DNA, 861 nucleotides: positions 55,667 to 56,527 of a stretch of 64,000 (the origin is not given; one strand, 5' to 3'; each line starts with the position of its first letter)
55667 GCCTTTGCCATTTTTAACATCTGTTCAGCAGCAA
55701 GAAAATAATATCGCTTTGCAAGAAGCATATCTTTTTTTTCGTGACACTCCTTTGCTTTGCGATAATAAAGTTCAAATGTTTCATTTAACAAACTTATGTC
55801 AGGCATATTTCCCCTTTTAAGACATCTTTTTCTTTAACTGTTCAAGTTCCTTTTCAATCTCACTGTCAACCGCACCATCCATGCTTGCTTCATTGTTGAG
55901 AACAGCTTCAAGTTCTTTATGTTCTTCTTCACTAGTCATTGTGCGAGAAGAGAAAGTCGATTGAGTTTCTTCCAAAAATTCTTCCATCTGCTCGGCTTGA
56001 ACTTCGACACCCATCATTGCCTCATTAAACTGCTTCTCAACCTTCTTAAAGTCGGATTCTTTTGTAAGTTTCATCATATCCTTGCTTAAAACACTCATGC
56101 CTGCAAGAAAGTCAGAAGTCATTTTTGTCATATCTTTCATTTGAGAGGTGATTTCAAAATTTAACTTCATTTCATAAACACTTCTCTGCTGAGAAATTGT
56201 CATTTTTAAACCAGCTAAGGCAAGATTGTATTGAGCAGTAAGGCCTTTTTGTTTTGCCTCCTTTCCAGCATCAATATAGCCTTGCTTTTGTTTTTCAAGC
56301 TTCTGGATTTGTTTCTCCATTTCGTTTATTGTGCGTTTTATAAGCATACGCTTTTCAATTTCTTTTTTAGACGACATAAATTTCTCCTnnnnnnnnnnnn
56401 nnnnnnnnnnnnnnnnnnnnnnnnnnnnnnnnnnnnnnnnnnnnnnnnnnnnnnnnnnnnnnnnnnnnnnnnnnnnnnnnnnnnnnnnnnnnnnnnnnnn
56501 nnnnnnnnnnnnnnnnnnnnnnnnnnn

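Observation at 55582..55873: Matching MIT domain and MIM1-like tail on adjacent gene products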

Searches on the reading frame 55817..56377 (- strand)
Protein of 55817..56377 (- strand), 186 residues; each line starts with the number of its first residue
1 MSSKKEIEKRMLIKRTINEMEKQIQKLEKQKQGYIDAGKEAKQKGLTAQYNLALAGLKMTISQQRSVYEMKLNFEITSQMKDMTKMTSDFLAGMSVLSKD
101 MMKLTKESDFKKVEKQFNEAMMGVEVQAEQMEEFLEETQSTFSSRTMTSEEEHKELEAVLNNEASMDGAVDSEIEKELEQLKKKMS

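Call 3: search_protein_families(library=pfam, proteins=[window:55817-56377:-], max_evalue=0.1)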
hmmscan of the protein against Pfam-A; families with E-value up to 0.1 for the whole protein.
window:55817-56377:- (186 aa): 1 family
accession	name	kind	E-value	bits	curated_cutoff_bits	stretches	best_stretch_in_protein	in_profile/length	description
PF03357.26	Snf7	-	0.033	14.3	27.3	1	13-163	6-153/171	Snf7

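Call 12: find_homologous_proteins(query=window:55820-56377:-, max_evalue=0.001)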
Query window:55820-56377:- (186 aa): 310 proteins with E <= 0.001 among 408 candidates; the best 120 are listed.
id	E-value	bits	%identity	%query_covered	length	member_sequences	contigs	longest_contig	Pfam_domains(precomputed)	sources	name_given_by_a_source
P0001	1.9e-103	361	100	100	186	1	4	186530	-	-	-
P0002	2.3e-81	289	79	99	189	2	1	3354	-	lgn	-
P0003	7.9e-81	287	79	99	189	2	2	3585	-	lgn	-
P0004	7.6e-80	284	77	99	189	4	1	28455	-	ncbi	-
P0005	2.2e-79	282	77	99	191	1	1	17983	-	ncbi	-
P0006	2.5e-79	282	77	99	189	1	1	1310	-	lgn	-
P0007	2.6e-79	282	77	99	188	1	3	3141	-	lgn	-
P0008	5.5e-79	281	77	99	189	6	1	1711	-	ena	-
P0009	7.3e-79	281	78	99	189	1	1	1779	-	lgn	-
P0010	7.4e-79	281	77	99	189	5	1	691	-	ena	-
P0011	1.0e-78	280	78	99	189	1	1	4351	-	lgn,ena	-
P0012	6.6e-78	278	77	94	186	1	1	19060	-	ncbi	-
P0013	2.8e-77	276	76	99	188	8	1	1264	-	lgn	-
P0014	3.2e-77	275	77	92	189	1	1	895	-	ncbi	-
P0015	1.3e-76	273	76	99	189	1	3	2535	-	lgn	-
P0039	1.5e-71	257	73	99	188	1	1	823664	-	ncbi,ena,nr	ncbi:MAG: hypothetical protein J1G07_03260 [Clostridiales bacterium]|nr:hypothetical protein [Clostr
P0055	1.1e-70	254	72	100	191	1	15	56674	PF03357.27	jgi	jgi:tetraacyldisaccharide-1-P 4'-kinase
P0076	6.0e-69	249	69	98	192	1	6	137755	-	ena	-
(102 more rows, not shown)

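Call 26: search_protein_representatives(alignment_id=A1)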
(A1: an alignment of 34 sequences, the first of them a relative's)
Query: 34 sequences, 188 profile positions. Proteins with E-value up to 0.001 (for the whole library): 386; up to 1e-10: 203; up to 1e-30: 42. The best 150 are listed.
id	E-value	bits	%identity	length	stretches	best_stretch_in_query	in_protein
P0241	3.4e-79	281.1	-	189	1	1-187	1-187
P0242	4.6e-78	277.4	-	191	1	3-187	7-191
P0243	3.6e-62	225.6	-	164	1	4-121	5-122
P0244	5.6e-62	225.0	-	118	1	2-116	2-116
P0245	1.0e-60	220.8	-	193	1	3-187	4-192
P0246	4.0e-60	218.9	-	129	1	60-187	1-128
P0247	4.7e-59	215.4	-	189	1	5-187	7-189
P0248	2.2e-55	203.5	-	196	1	3-187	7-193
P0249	2.3e-53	196.9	-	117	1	71-186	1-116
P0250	3.1e-53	196.5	-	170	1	2-131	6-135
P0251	5.1e-51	189.2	-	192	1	3-187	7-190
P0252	1.6e-49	184.4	-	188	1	3-167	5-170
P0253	2.6e-49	183.7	-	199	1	3-187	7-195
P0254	1.1e-46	175.1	-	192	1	2-184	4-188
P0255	3.9e-46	173.3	-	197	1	3-187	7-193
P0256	1.5e-45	171.4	-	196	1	3-187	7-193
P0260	5.9e-44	166.2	-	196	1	4-186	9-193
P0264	4.7e-42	160.0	-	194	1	3-182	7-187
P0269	1.1e-39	152.2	-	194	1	3-186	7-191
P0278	6.5e-32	126.9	-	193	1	3-186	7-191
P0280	2.4e-31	125.1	-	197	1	3-184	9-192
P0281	3.8e-31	124.4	-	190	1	3-186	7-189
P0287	8.2e-30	120.1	-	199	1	3-187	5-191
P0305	5.5e-28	114.1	-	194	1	2-184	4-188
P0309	1.9e-27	112.4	-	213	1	4-186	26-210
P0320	3.8e-25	104.9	-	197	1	3-186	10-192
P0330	2.1e-23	99.2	-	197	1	4-185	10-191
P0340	4.7e-22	94.8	-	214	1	3-167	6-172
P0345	2.2e-21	92.6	-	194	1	3-186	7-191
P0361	8.8e-20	87.4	-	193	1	4-182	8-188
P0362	1.3e-19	86.8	-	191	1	3-185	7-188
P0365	6.9e-19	84.5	-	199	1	3-186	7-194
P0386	1.2e-15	73.9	-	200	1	3-186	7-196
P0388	2.4e-15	72.9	-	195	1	4-187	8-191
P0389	2.4e-15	72.9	-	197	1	3-185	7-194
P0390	3.2e-15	72.5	-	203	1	3-181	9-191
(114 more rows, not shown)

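Call 36: find_encoding_contigs(protein=P0039, flank=10000, max_places=2)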
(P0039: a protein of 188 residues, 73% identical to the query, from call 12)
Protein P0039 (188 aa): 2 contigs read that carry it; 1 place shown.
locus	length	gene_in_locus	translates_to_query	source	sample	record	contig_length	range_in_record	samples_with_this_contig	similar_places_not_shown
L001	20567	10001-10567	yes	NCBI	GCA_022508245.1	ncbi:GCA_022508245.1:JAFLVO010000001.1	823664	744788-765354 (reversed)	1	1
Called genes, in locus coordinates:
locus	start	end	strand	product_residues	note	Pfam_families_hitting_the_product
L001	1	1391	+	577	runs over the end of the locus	PF00664:ABC_membrane, PF00005:ABC_tran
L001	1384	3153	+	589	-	PF00664:ABC_membrane, PF00005:ABC_tran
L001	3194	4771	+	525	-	PF00005:ABC_tran, PF02463:SMC_N (faint), PF13304:AAA_21 (faint), PF12848:ABC_tran_Xtn, PF00005:ABC_tran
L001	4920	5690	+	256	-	PF00072:Response_reg, PF08769:Spo0A_C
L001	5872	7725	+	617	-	PF13292:DXP_synthase_N, PF00676:E1_dh (weak), PF02779:Transket_pyr, PF02780:Transketolase_C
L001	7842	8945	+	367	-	PF13421:Band_7_1, PF12773:DZR, PF13240:Zn_Ribbon_1 (faint), PF13248:Zn_ribbon_3 (faint), PF24463:DUF7577 (faint)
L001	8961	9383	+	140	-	-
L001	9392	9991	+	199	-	-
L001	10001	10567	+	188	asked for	-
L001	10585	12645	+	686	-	PF01695:IstB_IS21 (faint), PF13521:AAA_28 (faint), PF24883:NPHP3_N (faint), PF13207:AAA_17 (faint), PF00004:AAA, PF17866:AAA_lid_6, PF06068:TIP49 (weak), PF00004:AAA, +9 more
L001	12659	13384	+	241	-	PF00089:Trypsin, PF13365:Trypsin_2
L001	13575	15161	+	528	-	-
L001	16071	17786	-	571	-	PF07261:DnaB_2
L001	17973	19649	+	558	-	-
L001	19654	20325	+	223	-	PF10502:Peptidase_S26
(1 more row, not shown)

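Call 37: find_encoding_contigs(protein=P0076, flank=10000, max_places=2)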
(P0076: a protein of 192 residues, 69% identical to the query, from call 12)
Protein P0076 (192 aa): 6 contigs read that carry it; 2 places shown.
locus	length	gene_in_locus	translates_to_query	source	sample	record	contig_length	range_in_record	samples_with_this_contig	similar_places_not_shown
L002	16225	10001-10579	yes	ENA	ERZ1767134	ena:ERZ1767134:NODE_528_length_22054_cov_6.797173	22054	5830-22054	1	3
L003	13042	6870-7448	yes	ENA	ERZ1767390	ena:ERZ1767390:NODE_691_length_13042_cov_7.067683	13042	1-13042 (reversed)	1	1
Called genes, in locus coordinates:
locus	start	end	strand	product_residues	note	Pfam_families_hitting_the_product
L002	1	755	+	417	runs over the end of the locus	PF00365:PFK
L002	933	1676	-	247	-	PF03418:Peptidase_A25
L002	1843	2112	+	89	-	PF01649:Ribosomal_S20p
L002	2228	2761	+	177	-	PF02525:Flavodoxin_2, PF03358:FMN_red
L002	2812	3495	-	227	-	PF01381:HTH_3, PF12844:HTH_19, PF13560:HTH_31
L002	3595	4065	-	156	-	PF02590:SPOUT_MTase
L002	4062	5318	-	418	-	PF02517:Rce1-like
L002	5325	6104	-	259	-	PF00753:Lactamase_B, PF23023:Anti-Pycsar_Apyc1, PF12706:Lactamase_B_2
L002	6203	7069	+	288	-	PF05681:Fumerase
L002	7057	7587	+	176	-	PF05683:Fumerase_C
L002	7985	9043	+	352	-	PF13421:Band_7_1, PF12773:DZR, PF13240:Zn_Ribbon_1 (weak), PF13248:Zn_ribbon_3 (faint), PF24460:DUF7575 (faint)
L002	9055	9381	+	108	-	-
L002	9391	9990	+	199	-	-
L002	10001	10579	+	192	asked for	-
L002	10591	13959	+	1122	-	PF13676:TIR_2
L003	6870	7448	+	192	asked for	-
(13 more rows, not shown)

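Call 38: search_protein_families(library=padloc, proteins=[window:55817-56377:-], max_evalue=0.01)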
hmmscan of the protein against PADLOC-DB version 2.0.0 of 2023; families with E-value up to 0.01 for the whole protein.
window:55817-56377:- (186 aa): 0 families

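Call 40: predict_structure(alignment_id=A4)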
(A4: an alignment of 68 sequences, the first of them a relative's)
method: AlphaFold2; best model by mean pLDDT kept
length: 186 residues; sequences in the alignment: 68
mean_pLDDT: 81.1   pTM: 0.58
mean pLDDT of the five models: 81.1, 80.0, 78.4, 76.6, 75.6
residues with pLDDT >= 90: 49; 70-90: 100; 50-70: 33; < 50: 4
segments of 3 or more residues with pLDDT < 50: 144-147
pLDDT, mean of each block of 10 residues (from residue 1): 81 92 96 94 95 90 90 87 85 84 78 82 83 75 53 67 65 69 70
secondary structure, 60 per line:
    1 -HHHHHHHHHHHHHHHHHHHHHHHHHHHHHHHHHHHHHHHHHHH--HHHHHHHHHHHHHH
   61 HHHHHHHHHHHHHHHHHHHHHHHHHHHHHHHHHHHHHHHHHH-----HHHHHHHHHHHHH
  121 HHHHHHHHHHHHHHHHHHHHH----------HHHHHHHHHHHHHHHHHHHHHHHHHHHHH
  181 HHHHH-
elements in order: H2-44 H47-102 H108-141 H152-185
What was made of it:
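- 55817..56377 (-): 186-aa ESCRT-III (Snf7-family) protein, called 'E3' here. The AF2 model has helices 2-44, 47-102, 108-141 and 152-185 with mean pLDDT 81 (call 40).
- On ESCRT-III / Snf7 (Pfam PF03357): The AF2 model has helices 2-44, 47-102, 108-141 and 152-185, with a low-confidence linker at 142-151 (call 40).
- AF2 models residues 152-185 as one continuous helix at only moderate confidence (call 40).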

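Call 42: search_solved_structures(query=A4, max_evalue=10, show_alignments=2)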
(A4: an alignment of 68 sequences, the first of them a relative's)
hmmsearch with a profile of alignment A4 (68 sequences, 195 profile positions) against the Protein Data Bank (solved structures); distinct sequences matched with E-value up to 10: 5.
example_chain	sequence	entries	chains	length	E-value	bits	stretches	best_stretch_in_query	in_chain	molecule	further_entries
7zcg_B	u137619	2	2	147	0.00056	22.6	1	10-142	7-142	Charged multivesicular body protein 2a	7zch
9jm3_B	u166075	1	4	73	1.9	11.1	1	26-73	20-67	LRO-C2-35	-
9jm2_B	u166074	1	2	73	3.6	10.2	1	19-73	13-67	LRO-C2-35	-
8fwd_0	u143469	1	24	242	3.7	10.1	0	40-60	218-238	O43-rpxdoc-EK1_A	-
7bqe_A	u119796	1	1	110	8.8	8.9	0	153-194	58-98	NF3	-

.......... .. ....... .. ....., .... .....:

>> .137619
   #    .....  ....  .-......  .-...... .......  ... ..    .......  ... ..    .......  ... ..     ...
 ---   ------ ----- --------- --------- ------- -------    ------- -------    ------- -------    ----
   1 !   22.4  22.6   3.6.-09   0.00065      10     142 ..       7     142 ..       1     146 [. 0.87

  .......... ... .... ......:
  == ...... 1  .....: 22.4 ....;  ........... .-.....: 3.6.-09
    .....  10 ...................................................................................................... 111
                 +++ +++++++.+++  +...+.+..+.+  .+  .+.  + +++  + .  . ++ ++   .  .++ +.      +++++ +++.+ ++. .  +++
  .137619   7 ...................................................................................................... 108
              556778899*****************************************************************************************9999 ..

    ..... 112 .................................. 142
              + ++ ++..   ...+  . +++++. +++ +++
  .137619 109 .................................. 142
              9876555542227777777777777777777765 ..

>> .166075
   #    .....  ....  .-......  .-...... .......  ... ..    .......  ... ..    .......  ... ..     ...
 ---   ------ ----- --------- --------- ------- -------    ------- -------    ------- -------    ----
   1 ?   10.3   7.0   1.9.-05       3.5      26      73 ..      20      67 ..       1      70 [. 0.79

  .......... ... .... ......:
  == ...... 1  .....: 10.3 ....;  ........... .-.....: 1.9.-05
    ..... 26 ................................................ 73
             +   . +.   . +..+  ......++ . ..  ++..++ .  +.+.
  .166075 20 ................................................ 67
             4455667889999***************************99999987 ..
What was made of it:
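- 55817..56377 (-): Family profile A4 hits CHMP2A (7zcg_B) at E 5.6e-4 over 133 positions (call 42).
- On ESCRT-III / Snf7 (Pfam PF03357): Family profile A4 hits CHMP2A 7zcg_B at E 5.6e-4 over 133 positions, the only significant PDB hit (call 42).
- Closest known: Eukaryotic ESCRT-III A-type subunits. Same: The upstream protein belongs to the Snf7 family and its best solved relative is CHMP2A (call 42).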

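Call 43: search_protein_families(library=pfam, alignment_id=A4, max_evalue=0.1)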
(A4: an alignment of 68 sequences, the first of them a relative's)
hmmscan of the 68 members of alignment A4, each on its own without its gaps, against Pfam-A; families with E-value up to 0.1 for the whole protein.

A. member 1, P0001 (186 aa): 1 family
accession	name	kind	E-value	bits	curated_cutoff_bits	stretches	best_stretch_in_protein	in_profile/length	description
PF03357.26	Snf7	-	0.033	14.3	27.3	1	13-163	6-153/171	Snf7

B. families by the number of members that match (of 68 scanned): 67 families (the first 25 are shown)
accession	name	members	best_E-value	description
PF03357.26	Snf7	21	9.6e-07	Snf7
PF23729.2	Spectrin_Dys-1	3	0.0042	Dystrophin-1-like, spectrin repeat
PF21346.3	PcRGLX_3rd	3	0.0087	PcRGLX-like protein C-terminal alpha/alpha toroid domain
PF21614.2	DUF6854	2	3.9e-05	Domain of unknown function (DUF6854)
PF20572.3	DUF6781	2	0.013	Family of unknown function (DUF6781)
PF13601.12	HTH_34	2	0.021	Winged helix DNA-binding domain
PF14442.11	Bd3614_N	2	0.024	Bd3614-like deaminase N-terminal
PF10408.14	Ufd2P_core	2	0.046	Ubiquitin elongating factor core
PF25683.1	URGCP_GTPase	1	0.00011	URGCP-like GTPase domain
PF05817.20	Ribophorin_II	1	0.00067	Ribophorin II N-terminal domain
PF11934.14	DUF3452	1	0.0016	Domain of unknown function (DUF3452)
PF21151.2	CSN1_C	1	0.0021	COP9 signalosome complex subunit 1, C-terminal helix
PF15005.11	IZUMO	1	0.0024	Izumo sperm-egg fusion, Ig domain-associated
PF04420.19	CHD5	1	0.0027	CHD5-like protein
PF05431.16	Toxin_10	1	0.0028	Insecticidal Crystal Toxin, P42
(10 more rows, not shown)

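Call 44: fold_search(model_id=the predicted structure, library=pdb)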
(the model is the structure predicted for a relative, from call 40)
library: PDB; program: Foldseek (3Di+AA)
matches with E <= 10: 348; with E <= 0.001: 0
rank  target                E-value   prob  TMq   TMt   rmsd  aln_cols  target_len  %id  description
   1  6tz5_AA               9.6e-02  0.92  0.38  0.40  44.2       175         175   16  CryoEM reconstruction of membrane-bound ESCRT-III filament composed of CHMP1B+IST1 (left-handed) (released 2020-04-08)
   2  6tz9_A                1.1e-01  0.96  0.42  0.47  39.2       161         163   16  CryoEM reconstruction of membrane-bound ESCRT-III filament composed of CHMP1B only (released 2020-04-08)
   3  6e8g_AA               1.1e-01  0.92  0.39  0.41  45.3       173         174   16  CryoEM reconstruction of IST1-CHMP1B copolymer filament bound to ssDNA at 2.9 Angstrom resolution (released 2018-08-15)
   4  9g0c_A                1.3e-01  0.99  0.44  0.55   6.0       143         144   17  Structure of human Mical1 bMERB_V978A_V985A domain:Rab10 complex. (released 2025-07-02)
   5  9g0d_B                1.6e-01  0.99  0.43  0.53   6.0       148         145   16  Structure of human Mical1 bMERB_V978A domain:Rab10 complex. (released 2025-07-02)
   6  8v2q_A                2.1e-01  0.85  0.37  0.37  38.1       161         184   16  CHMP1B/IST1 ssRNA bound copolymer (released 2024-11-27)
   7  7zcg_A                4.0e-01  0.85  0.44  0.50  35.8       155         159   17  CHMP2A-CHMP3 heterodimer (430 Angstrom diameter) (released 2023-01-18)
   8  7zcg_B                4.2e-01  0.98  0.54  0.67  25.4       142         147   18  CHMP2A-CHMP3 heterodimer (430 Angstrom diameter) (released 2023-01-18)
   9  6zsj_C                5.3e-01  0.97  0.43  0.59   6.2       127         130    8  The mechanism of activation of the actin binding protein EHBP1 by Rab8 family members. (released 2020-09-02)
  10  5szg_A                5.3e-01  0.93  0.43  0.56   5.4       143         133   14  Structure of the bMERB domain of Mical-3 (released 2016-08-24)
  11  9s9k_A                5.3e-01  0.72  0.39  0.41  33.4       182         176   12  S. islandicus CdvB (semi open) (released 2026-01-28)
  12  3jc1_Ab               5.6e-01  0.69  0.39  0.45  37.4       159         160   16  Electron cryo-microscopy of the IST1-CHMP1B ESCRT-III copolymer (released 2015-12-16)
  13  9ftl_a                5.9e-01  0.90  0.53  0.58  41.8       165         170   16  Asgard ESCRT-IIIB filament structure (released 2025-04-16)
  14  9s9k_B                5.9e-01  0.75  0.38  0.40  34.2       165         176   12  S. islandicus CdvB (semi open) (released 2026-01-28)
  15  9k2v_a                5.9e-01  0.21  0.26  0.13  16.7       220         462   10  Cyanophage A4 pre-ejectosome (released 2025-04-09)
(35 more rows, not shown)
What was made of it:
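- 55817..56377 (-): Foldseek top hits are CHMP1B, CHMP2A/CHMP3, CdvB, Asgard ESCRT-IIIB and Vipp1, at E 0.1-1 (call 44).
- On ESCRT-III / Snf7 (Pfam PF03357): Foldseek top hits are CHMP1B, CHMP2A/3, CdvB, Asgard ESCRT-IIIB and Vipp1, at E 0.1-1 (call 44).
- ESCRT-III identity of the 186-aa protein: calls 42, 43, 44, 40.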
